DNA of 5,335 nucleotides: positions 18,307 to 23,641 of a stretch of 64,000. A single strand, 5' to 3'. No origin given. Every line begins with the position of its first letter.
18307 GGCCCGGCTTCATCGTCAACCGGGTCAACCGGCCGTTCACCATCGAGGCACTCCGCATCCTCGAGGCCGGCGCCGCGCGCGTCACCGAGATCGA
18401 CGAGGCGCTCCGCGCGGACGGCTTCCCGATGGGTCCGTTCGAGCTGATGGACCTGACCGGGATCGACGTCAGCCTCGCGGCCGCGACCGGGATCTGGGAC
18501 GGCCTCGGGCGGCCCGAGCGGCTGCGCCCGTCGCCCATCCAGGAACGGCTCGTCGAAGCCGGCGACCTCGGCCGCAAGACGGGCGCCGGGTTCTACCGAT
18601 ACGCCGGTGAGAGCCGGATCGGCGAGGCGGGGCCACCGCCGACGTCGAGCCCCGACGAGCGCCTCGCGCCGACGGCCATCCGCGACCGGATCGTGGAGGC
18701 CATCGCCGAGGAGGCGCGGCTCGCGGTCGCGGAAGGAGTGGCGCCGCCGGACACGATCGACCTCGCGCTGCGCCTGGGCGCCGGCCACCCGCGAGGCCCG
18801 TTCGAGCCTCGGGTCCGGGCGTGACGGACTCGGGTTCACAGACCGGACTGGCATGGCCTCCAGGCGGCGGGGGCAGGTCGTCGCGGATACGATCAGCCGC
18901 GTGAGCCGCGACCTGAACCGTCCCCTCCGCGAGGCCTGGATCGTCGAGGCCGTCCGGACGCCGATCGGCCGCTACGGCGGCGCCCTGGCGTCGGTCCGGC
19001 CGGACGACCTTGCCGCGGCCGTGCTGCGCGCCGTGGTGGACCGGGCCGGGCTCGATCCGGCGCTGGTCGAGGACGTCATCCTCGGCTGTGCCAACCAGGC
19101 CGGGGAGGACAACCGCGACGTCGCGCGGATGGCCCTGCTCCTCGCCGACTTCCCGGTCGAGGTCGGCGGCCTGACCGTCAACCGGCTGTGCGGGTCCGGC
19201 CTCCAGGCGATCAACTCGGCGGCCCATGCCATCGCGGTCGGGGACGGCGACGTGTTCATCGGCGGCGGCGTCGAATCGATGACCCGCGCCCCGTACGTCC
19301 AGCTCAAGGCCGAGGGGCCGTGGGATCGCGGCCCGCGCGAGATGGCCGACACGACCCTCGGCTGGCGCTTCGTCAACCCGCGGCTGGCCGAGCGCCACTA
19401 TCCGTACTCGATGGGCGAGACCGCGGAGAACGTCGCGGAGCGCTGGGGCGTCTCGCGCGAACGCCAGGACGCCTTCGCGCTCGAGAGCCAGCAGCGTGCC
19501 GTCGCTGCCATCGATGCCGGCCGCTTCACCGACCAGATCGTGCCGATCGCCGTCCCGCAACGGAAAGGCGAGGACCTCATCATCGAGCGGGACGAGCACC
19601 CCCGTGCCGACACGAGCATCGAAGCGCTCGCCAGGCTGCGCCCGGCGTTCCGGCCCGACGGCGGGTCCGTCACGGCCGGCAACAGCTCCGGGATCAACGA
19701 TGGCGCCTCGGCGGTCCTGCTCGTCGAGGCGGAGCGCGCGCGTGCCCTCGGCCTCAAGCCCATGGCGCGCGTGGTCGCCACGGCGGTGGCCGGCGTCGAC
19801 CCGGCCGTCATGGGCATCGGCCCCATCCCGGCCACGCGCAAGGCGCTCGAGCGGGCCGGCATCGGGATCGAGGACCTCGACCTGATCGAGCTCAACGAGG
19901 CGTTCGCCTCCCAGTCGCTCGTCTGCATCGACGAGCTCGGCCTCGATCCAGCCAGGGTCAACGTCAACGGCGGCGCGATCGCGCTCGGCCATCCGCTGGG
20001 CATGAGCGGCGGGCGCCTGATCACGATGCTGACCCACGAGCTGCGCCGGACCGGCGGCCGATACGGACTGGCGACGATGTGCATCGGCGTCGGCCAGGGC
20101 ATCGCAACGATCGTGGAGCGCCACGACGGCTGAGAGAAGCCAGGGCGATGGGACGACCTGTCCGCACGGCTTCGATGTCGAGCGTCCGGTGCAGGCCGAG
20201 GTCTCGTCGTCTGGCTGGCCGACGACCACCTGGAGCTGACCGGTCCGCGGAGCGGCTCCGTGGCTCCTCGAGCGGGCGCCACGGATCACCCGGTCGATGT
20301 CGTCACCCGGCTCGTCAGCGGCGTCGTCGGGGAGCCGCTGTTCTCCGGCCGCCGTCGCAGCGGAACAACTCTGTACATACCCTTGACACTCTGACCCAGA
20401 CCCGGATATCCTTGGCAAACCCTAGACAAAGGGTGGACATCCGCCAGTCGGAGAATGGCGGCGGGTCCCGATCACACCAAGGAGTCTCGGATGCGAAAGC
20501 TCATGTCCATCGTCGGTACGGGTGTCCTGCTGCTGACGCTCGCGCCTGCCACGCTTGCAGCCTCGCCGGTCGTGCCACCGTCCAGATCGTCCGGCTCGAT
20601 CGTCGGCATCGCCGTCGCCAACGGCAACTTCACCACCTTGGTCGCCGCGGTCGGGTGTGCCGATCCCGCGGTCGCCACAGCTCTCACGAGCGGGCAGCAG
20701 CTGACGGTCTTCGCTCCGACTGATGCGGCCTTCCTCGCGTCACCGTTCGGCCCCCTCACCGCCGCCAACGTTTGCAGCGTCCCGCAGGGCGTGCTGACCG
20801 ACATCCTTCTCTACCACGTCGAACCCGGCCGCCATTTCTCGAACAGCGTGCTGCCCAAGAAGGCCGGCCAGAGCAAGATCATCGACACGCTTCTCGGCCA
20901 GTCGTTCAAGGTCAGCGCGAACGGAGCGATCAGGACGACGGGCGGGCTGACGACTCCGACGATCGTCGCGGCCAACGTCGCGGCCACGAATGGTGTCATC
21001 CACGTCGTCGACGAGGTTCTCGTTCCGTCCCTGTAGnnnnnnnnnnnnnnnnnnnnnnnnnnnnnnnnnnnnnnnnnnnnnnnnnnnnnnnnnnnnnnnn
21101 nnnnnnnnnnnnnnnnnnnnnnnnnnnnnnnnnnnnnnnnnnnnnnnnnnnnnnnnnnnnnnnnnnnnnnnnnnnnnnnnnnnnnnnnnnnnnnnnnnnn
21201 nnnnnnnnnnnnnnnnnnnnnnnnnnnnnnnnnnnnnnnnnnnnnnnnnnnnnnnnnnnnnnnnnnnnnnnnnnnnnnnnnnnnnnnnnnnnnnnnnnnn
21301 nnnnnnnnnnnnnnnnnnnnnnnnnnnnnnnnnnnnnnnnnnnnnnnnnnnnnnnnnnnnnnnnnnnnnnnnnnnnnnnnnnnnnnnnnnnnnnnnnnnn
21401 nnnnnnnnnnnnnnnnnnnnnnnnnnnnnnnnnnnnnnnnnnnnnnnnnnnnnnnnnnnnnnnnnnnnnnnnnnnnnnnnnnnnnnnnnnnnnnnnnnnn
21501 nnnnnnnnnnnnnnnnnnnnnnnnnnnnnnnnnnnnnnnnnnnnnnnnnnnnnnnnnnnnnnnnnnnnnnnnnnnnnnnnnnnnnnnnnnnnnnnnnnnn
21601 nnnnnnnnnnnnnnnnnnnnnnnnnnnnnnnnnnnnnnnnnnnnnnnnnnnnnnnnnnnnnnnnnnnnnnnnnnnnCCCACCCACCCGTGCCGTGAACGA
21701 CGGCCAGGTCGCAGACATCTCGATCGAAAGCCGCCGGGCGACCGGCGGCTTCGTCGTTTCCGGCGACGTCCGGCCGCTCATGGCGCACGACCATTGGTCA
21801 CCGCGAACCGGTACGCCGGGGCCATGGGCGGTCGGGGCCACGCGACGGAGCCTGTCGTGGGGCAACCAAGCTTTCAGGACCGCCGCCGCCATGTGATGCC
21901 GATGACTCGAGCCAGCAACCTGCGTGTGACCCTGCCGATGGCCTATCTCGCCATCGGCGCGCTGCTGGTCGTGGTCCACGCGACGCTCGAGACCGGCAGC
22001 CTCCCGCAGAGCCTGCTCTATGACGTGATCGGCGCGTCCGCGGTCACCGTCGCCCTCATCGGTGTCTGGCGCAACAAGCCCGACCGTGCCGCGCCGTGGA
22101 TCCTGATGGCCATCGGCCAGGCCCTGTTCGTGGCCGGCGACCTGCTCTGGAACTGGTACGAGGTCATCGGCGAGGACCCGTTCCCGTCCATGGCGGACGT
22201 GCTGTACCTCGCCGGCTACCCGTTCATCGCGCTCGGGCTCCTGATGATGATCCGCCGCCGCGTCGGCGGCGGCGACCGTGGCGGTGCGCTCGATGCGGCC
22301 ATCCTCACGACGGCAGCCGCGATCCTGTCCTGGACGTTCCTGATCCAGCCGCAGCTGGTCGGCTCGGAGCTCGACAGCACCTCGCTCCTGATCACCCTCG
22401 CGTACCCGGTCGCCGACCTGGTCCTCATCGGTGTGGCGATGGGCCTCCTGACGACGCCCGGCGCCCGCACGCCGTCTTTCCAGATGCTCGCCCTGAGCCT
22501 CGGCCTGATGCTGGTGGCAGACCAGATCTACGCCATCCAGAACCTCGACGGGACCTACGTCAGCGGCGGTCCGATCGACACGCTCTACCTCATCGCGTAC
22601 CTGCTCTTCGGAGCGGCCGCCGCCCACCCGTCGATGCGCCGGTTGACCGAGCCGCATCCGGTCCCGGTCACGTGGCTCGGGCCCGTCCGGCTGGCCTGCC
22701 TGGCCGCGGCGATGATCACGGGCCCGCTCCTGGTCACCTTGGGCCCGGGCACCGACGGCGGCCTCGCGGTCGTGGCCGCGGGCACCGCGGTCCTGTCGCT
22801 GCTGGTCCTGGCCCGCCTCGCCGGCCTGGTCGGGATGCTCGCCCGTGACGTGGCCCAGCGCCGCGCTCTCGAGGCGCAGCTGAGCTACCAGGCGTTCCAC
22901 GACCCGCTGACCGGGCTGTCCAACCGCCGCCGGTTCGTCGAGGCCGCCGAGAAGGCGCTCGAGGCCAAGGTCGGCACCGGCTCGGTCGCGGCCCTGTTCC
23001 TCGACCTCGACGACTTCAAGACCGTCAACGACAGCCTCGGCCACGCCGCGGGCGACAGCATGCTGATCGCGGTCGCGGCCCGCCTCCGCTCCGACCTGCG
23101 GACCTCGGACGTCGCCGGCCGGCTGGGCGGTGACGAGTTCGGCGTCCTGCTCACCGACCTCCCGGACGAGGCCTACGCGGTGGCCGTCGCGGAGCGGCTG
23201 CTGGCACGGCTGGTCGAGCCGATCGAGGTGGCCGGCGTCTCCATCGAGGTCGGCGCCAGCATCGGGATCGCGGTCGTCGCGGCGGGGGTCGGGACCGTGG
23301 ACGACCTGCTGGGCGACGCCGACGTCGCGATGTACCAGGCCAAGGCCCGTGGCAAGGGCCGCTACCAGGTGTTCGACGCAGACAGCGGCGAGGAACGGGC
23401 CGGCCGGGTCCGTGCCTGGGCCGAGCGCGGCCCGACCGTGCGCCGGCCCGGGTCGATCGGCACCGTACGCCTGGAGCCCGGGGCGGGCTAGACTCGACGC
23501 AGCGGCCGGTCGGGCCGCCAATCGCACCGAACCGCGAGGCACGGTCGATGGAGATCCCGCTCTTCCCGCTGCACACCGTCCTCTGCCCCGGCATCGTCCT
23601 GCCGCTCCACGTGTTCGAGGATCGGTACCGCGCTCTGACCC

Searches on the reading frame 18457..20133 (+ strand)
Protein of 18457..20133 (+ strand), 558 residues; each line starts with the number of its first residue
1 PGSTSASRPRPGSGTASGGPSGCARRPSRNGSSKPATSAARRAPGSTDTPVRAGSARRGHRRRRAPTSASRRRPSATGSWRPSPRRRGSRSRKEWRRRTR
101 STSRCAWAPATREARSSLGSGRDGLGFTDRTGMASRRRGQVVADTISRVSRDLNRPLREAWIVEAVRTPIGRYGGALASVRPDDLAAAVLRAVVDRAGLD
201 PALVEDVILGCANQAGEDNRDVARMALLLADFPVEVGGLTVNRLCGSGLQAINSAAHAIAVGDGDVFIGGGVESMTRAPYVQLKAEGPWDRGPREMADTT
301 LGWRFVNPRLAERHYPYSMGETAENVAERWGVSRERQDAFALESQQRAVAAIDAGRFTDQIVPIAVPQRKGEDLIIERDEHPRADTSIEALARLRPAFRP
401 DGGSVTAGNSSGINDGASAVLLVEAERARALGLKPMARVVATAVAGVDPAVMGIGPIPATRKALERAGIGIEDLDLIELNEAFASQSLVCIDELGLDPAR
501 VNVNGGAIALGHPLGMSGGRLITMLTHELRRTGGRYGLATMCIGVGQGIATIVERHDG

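Call 23: search_protein_families(library=pfam, proteins=[window:18457-20133:+], max_evalue=0.0001)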
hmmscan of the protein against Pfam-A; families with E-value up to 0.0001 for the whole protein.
window:18457-20133:+ (558 aa): 3 families
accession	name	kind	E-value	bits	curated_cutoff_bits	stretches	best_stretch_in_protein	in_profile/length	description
PF00108.29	Thiolase_N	-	7.5e-83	278.3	26.4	1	161-425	2-259/260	Thiolase, N-terminal domain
PF02803.24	Thiolase_C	-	6.5e-49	165.1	27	1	433-555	1-123/123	Thiolase, C-terminal domain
PF22691.2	Thiolase_C_1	-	1.4e-05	25.3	28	0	459-496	23-60/144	Thiolase C-terminal domain-like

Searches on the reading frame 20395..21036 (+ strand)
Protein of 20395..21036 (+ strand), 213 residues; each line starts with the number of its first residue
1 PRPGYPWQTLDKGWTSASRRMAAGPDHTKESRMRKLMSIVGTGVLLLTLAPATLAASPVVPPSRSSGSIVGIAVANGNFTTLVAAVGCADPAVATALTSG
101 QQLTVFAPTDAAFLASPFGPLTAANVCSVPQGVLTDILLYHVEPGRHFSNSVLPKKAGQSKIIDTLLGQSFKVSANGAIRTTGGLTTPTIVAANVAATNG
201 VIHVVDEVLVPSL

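Call 23: search_protein_families(library=pfam, proteins=[window:20395-21036:+], max_evalue=0.0001)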
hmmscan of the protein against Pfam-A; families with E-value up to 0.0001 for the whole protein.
window:20395-21036:+ (213 aa): 1 family
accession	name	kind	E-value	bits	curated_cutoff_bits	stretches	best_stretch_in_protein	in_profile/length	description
PF02469.27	Fasciclin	-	2.1e-20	73.6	22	1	78-211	2-123/123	Fasciclin domain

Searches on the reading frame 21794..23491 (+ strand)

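Call 9: search_protein_families(library=pfam, proteins=[window:21794-23491:+], max_evalue=0.01)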
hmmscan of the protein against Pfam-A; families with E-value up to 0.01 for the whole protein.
window:21794-23491:+ (565 aa): 1 family
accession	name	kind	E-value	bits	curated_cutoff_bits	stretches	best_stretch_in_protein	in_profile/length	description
PF00990.26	GGDEF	-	5.8e-43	146.9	23.8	1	367-522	1-160/161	Diguanylate cyclase, GGDEF domain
